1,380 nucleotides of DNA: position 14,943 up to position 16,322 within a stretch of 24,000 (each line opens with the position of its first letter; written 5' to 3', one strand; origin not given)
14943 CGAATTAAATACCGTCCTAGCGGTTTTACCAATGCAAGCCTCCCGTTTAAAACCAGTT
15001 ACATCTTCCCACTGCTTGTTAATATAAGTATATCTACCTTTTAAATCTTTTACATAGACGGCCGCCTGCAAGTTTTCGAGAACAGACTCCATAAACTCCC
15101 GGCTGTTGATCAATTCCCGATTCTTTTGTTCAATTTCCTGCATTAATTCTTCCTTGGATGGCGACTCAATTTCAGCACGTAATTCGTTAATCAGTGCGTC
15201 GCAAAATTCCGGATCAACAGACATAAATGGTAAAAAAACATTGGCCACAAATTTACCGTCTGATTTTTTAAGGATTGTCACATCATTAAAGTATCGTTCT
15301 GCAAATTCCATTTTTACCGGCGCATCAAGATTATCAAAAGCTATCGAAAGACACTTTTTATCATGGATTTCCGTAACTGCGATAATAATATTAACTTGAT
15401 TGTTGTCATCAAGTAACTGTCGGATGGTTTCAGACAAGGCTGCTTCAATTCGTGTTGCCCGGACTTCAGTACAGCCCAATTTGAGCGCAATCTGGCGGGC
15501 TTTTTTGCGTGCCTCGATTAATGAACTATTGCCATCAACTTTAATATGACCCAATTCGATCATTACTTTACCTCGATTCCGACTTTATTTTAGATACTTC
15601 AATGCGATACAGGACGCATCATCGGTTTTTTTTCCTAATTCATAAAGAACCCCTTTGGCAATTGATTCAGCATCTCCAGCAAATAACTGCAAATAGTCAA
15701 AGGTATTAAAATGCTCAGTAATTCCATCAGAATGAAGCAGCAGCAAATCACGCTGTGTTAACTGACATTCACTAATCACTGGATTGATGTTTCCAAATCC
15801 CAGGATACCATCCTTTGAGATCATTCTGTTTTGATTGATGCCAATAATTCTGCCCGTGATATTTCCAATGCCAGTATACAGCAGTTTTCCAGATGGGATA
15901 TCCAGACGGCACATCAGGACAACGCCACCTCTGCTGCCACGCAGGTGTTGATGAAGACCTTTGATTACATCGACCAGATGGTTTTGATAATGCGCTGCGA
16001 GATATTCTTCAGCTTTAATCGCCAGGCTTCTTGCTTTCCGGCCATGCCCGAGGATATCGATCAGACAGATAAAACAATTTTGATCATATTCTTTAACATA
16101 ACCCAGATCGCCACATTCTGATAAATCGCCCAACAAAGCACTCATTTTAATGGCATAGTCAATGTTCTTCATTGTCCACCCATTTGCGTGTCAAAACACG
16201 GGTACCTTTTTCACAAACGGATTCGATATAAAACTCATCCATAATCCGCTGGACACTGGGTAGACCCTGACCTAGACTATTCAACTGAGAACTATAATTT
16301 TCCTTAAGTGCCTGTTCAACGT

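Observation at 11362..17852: Stressosome-type RsbR/S/T/X module wired to a full phosphorelay and an HD-GYP c-di-GMP phosphodiesterase instead of sigma-B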

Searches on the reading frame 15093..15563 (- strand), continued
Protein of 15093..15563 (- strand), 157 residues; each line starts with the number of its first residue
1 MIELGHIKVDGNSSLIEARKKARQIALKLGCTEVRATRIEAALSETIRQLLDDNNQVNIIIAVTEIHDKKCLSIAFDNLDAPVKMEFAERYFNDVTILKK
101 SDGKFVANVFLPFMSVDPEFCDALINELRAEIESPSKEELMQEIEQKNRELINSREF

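Call 70: find_encoding_contigs(protein=P0068, flank=5000, max_places=1)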
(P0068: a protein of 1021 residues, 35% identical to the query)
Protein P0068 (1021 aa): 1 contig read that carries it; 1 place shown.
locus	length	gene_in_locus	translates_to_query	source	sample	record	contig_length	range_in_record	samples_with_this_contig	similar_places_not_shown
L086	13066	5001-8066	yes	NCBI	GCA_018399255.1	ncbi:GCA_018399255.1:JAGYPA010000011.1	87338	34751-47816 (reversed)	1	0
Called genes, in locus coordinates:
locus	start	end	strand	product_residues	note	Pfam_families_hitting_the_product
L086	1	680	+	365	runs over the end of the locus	PF13378:MR_MLE_C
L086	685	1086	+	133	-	PF00583:Acetyltransf_1, PF13673:Acetyltransf_10 (weak), PF13508:Acetyltransf_7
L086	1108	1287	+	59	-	-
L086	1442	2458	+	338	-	PF00144:Beta-lactamase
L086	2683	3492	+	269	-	PF00989:PAS, PF08448:PAS_4, PF13188:PAS_8 (weak), PF13426:PAS_9, PF01740:STAS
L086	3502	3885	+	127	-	PF01740:STAS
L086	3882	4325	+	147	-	PF13581:HATPase_c_2, PF02518:HATPase_c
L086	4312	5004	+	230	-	PF07228:SpoIIE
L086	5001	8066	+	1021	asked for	PF00989:PAS (faint), PF08448:PAS_4, PF00512:HisKA, PF02518:HATPase_c, PF00072:Response_reg, PF01627:Hpt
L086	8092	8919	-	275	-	PF01418:HTH_6, PF01380:SIS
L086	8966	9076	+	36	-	-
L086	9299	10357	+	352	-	PF05035:DGOK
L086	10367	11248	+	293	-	PF00701:DHDPS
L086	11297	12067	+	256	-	PF10370:Rv2993c-like_N, PF01557:FAA_hydrolase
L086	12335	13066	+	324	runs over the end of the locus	PF03401:TctC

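Call 71: find_encoding_contigs(protein=P0088, flank=5000, max_places=1)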
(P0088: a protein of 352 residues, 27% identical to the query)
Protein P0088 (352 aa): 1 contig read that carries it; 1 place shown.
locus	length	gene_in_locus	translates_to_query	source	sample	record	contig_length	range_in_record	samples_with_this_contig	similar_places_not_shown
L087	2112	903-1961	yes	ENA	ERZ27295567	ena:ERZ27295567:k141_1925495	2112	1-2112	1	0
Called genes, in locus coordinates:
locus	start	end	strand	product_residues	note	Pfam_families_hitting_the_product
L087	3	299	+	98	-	?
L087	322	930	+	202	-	PF07228:SpoIIE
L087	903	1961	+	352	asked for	PF00512:HisKA, PF02518:HATPase_c (weak)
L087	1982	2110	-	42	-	?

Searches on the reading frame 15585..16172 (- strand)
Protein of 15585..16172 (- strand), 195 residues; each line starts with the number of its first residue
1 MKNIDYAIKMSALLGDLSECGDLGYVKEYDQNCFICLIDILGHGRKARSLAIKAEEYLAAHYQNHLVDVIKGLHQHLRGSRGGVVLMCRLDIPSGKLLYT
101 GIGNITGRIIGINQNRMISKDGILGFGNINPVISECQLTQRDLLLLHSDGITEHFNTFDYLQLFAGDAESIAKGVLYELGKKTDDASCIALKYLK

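Call 3: search_protein_families(library=pfam, proteins=[window:15585-16172:-], max_evalue=0.01)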
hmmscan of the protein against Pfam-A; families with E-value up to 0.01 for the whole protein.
window:15585-16172:- (195 aa): 1 family
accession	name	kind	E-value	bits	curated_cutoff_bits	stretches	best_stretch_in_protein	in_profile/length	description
PF07228.17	SpoIIE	-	5.5e-09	36.7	25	1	30-192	2-190/192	Stage II sporulation protein E (SpoIIE)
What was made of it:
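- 15585..16172 (-): rsbX: single-domain PP2C feedback phosphatase, 195 aa, overlapping rsbT by 14 nt. Pfam SpoIIE, 36.7 bits against a cut-off of 25 (call 3).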

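Call 4: search_protein_families(library=ncbifam, proteins=[window:15585-16172:-], max_evalue=0.01)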
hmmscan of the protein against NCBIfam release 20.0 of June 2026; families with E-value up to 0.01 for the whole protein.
window:15585-16172:- (195 aa): 0 families
